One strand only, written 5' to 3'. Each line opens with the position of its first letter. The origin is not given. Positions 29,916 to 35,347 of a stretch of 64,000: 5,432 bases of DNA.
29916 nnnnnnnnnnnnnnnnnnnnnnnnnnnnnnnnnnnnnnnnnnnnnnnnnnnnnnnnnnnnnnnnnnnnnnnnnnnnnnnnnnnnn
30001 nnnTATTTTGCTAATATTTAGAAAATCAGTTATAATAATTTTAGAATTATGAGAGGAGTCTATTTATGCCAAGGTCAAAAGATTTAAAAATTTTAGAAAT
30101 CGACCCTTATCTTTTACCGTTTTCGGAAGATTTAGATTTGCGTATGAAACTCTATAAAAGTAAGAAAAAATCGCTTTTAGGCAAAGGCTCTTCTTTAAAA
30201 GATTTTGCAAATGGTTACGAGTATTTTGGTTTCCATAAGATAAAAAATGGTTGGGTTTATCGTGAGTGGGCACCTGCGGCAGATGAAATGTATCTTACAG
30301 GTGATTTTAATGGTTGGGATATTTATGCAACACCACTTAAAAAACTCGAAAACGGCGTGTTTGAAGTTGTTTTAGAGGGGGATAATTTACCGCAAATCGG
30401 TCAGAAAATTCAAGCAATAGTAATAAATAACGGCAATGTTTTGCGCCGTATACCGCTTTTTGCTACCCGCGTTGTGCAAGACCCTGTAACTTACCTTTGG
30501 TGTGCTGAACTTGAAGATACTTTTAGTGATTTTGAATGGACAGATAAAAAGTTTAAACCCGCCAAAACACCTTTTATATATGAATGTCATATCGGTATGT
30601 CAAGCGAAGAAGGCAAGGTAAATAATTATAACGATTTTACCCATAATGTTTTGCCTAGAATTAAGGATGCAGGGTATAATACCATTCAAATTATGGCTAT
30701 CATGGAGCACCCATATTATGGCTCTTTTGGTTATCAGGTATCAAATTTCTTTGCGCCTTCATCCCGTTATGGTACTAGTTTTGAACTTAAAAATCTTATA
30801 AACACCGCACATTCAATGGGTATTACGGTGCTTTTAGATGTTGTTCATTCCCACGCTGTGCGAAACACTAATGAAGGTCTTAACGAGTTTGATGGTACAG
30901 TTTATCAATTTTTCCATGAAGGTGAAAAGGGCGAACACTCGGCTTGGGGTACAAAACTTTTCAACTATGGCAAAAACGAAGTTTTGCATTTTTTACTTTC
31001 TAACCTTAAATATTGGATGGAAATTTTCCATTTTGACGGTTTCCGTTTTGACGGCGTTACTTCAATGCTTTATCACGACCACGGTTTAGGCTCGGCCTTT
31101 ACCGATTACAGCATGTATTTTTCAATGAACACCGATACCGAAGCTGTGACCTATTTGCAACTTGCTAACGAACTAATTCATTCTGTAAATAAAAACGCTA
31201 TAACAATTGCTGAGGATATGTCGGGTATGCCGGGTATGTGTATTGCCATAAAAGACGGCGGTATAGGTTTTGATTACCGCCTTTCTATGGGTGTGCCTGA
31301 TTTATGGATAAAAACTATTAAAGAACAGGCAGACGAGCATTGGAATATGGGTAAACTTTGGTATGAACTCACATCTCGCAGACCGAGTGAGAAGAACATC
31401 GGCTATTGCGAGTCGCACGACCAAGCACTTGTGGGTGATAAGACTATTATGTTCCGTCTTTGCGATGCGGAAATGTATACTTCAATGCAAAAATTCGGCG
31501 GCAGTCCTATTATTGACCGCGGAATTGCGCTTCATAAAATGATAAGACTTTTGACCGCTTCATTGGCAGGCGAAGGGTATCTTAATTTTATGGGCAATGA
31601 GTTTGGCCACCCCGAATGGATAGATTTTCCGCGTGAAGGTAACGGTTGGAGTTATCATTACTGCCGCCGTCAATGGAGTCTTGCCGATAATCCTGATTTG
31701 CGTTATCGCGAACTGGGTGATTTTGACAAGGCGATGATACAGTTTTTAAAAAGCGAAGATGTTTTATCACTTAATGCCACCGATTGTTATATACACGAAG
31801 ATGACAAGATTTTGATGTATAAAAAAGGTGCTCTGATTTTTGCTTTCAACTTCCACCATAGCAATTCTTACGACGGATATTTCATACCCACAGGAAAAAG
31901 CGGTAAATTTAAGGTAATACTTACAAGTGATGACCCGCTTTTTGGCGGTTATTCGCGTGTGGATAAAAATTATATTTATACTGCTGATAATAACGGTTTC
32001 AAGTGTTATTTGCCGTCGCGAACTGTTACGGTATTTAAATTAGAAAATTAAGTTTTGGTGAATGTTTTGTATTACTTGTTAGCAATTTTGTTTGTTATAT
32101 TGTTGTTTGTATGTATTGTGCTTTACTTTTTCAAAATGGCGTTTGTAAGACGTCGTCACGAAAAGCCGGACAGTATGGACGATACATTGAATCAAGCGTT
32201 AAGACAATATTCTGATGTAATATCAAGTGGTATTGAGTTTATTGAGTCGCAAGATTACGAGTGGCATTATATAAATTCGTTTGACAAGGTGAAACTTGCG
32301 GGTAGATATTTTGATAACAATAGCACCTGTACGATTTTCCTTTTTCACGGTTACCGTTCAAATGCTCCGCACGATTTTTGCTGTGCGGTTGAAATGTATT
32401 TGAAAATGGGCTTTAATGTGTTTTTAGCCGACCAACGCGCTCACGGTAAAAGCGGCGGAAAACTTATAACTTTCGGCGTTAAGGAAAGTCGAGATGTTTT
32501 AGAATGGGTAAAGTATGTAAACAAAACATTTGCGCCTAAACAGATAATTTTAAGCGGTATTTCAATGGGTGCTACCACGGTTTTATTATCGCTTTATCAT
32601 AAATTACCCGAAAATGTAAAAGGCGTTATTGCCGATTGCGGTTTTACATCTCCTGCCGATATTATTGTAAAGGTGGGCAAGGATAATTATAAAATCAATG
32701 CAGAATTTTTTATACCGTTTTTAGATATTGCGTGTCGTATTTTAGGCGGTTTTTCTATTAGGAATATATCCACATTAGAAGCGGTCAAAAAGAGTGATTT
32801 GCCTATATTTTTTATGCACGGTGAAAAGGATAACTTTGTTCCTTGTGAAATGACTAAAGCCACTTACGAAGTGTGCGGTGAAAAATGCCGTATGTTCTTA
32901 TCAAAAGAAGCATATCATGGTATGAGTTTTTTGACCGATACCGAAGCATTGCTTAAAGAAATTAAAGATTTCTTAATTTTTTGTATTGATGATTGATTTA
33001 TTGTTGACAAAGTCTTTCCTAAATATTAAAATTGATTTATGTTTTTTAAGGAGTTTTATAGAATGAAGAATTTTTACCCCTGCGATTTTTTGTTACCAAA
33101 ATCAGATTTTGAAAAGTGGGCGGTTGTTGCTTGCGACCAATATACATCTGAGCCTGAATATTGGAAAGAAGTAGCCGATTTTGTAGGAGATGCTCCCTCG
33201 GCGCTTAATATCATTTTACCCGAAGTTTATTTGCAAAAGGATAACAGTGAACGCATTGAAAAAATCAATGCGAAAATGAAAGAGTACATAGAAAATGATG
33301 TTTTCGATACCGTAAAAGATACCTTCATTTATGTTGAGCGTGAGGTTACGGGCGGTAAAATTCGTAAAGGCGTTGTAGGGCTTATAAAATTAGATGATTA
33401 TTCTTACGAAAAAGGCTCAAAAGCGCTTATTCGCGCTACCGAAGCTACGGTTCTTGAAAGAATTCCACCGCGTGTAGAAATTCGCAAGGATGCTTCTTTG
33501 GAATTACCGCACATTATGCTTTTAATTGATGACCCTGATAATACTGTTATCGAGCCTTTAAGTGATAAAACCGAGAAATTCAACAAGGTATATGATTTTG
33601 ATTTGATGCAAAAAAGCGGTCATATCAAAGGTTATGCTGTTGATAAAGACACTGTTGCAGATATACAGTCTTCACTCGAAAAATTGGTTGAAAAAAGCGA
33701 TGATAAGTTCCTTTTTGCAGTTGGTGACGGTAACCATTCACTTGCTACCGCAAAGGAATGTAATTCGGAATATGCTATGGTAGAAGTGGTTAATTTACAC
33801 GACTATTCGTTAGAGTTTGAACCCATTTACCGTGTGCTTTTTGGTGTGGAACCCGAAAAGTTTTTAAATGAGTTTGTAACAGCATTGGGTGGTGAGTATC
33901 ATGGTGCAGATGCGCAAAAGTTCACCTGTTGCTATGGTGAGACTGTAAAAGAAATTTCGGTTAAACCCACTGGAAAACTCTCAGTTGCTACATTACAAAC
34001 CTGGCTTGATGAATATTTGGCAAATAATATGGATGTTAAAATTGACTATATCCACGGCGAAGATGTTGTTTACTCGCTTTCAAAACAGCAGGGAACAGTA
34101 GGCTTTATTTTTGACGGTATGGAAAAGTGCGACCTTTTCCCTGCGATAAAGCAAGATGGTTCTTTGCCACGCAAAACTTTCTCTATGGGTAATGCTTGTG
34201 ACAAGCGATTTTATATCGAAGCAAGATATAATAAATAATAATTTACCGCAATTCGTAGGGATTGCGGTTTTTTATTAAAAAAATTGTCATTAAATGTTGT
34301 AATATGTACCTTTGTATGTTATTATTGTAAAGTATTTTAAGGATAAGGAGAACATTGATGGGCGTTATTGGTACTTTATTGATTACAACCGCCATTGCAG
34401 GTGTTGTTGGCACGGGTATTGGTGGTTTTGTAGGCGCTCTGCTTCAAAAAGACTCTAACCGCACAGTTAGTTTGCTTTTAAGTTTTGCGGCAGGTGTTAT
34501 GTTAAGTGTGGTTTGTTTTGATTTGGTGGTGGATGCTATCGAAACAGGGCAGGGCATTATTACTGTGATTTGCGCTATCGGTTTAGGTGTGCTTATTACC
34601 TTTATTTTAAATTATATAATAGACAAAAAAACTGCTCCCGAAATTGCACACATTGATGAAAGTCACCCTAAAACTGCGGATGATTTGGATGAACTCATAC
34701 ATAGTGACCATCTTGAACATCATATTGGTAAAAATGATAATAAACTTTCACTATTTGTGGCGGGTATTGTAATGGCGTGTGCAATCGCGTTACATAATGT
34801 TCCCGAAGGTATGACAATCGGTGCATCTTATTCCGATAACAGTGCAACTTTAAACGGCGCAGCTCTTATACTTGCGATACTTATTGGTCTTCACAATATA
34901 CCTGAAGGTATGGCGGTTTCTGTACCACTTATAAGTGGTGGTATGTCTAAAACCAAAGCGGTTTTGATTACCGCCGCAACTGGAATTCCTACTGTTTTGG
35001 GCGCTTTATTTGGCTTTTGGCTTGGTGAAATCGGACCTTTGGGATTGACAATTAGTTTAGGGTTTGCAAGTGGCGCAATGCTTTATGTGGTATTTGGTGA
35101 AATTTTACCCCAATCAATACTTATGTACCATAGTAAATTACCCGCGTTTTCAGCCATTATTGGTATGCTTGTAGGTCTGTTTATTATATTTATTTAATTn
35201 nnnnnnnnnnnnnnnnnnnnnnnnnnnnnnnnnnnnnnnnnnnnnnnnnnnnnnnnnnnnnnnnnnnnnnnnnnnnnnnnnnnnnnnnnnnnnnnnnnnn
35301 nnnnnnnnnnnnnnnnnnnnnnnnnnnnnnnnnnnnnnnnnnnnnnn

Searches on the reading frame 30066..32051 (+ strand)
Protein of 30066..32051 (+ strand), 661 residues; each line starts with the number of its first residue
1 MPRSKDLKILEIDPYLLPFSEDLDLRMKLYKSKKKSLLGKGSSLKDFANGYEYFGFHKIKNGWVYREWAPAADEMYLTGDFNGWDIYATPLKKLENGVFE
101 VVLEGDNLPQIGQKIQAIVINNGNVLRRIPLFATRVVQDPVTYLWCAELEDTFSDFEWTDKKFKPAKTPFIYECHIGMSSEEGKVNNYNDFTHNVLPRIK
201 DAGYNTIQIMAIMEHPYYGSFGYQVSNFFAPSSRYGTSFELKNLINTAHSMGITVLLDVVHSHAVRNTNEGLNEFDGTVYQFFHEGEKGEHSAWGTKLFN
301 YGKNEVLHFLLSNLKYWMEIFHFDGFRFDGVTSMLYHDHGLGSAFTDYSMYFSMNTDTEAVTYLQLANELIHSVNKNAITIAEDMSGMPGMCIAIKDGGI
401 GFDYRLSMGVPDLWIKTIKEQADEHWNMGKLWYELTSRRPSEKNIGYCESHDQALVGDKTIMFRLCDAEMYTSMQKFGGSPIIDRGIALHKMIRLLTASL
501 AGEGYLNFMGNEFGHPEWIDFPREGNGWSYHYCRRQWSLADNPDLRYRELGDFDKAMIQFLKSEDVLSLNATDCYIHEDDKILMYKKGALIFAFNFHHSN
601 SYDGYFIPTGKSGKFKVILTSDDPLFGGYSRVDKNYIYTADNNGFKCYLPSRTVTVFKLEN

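Call 69: search_protein_families(library=pfam, proteins=[window:30066-32051:+], max_evalue=0.00001)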
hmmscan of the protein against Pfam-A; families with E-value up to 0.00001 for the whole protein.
window:30066-32051:+ (661 aa): 3 families
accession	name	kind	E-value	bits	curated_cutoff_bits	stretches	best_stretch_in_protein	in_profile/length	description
PF00128.31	Alpha-amylase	-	9.2e-14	51.9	22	1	196-266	25-94/446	Alpha amylase, catalytic domain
PF02922.24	CBM_48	-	3.2e-12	47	22.4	1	54-123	2-72/83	Carbohydrate-binding module 48 (Isoamylase N-terminal domain)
PF02806.24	Alpha-amylase_C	-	1e-11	45.5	21.2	1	577-659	3-94/95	Alpha amylase, C-terminal all-beta domain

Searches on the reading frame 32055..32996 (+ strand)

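Call 69: search_protein_families(library=pfam, proteins=[window:32055-32996:+], max_evalue=0.00001)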
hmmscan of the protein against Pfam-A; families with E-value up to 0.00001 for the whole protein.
window:32055-32996:+ (313 aa): 5 families
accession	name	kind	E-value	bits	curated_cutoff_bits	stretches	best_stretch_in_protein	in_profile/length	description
PF12146.15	Hydrolase_4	-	2.8e-15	56.7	27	1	93-195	6-108/239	Serine aminopeptidase, S33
PF00561.26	Abhydrolase_1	-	4.8e-11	43.2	25.8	1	94-204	3-110/245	alpha/beta hydrolase fold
PF02230.22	Abhydrolase_2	-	8.1e-09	36.1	23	0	230-309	136-215/217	Phospholipase/Carboxylesterase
PF02129.25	Peptidase_S15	-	2.4e-07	31.2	23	0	102-206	46-139/262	X-Pro dipeptidyl-peptidase (S15 family)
PF00326.27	Peptidase_S9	-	1e-06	28.8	22.6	0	116-309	10-208/213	Prolyl oligopeptidase family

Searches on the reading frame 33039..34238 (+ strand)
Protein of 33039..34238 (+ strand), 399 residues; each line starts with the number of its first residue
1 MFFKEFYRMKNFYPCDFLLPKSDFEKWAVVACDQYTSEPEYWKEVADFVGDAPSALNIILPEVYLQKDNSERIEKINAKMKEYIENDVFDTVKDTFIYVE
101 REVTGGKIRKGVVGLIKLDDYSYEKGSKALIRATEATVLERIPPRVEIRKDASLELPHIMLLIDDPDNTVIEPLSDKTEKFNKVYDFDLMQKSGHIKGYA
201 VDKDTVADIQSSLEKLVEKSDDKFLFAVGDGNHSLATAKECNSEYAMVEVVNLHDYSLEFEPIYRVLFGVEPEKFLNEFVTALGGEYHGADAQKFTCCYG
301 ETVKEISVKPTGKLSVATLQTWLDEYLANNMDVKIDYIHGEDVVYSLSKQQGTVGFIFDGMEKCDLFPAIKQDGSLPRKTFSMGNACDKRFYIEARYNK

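Call 69: search_protein_families(library=pfam, proteins=[window:33039-34238:+], max_evalue=0.00001)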
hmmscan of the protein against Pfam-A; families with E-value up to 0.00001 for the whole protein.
window:33039-34238:+ (399 aa): 1 family
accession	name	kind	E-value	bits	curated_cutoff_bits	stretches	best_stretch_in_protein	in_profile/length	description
PF06245.16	DUF1015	-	2.5e-57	194.7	25.8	1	21-324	11-323/325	Protein of unknown function (DUF1015)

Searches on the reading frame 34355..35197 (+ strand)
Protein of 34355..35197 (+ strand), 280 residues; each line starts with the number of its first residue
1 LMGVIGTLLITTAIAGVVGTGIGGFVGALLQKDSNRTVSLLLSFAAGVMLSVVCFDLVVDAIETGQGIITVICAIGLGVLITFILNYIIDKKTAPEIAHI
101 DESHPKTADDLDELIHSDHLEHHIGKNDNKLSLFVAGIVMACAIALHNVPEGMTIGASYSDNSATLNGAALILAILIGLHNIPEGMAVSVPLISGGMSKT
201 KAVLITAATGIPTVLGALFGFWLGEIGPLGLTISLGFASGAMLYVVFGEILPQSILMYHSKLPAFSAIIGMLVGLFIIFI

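Call 42: find_encoding_contigs(protein=window:34355-35197:+, flank=2500, max_places=10)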
Protein window:34355-35197:+ (280 aa): no gene with exactly this product is on record in the collection.

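Call 69: search_protein_families(library=pfam, proteins=[window:34355-35197:+], max_evalue=0.00001)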
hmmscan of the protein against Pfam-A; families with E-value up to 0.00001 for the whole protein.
window:34355-35197:+ (280 aa): 1 family
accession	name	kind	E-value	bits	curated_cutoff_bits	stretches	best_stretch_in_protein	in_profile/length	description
PF02535.28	Zip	-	4.8e-28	98.7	35.1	1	10-279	5-320/323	ZIP Zinc transporter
